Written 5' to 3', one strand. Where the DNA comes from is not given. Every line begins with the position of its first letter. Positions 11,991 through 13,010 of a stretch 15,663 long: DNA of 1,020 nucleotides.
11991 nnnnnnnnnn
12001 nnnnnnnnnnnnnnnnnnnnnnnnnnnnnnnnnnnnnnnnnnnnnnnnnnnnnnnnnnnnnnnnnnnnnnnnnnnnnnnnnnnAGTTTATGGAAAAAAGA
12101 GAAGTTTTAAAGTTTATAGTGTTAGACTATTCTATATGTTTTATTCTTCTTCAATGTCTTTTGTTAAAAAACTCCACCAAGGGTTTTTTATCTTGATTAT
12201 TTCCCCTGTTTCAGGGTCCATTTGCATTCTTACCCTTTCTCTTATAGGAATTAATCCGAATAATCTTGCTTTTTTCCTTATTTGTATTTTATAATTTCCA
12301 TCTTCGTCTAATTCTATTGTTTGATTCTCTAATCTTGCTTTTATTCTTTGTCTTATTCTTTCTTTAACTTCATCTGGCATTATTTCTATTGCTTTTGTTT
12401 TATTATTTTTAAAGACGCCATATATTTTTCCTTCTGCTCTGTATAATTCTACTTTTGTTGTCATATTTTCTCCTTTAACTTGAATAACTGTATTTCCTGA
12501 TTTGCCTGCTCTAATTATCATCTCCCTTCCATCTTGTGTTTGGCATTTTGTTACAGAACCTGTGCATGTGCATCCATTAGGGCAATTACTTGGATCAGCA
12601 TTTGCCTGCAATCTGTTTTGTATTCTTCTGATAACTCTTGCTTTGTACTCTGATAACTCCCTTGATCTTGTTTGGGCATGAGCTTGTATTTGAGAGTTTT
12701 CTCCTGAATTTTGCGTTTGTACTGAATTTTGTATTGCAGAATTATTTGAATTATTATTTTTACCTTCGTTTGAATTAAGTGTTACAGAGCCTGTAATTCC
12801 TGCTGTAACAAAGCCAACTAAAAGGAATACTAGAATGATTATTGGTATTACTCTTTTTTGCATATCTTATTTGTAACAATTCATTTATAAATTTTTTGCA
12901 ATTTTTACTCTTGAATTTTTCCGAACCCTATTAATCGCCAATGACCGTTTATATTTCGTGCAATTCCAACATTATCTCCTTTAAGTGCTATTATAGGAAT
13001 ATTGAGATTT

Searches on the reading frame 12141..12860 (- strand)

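Call 86: search_protein_families(library=pfam, proteins=[window:12141-12860:-], max_evalue=0.1)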
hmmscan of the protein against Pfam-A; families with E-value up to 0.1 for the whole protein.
window:12141-12860:- (239 aa): 3 families
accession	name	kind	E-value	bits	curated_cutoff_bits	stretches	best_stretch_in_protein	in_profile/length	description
PF03413.25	PepSY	-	0.0039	17.9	24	1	163-224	5-59/60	Peptidase propeptide and YPEB domain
PF10163.14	EnY2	-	0.038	14.7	27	0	149-176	55-82/83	Transcription factor e(y)2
PF24382.1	DUF7538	-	0.063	13.6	27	0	128-185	21-79/83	Family of unknown function (DUF7538)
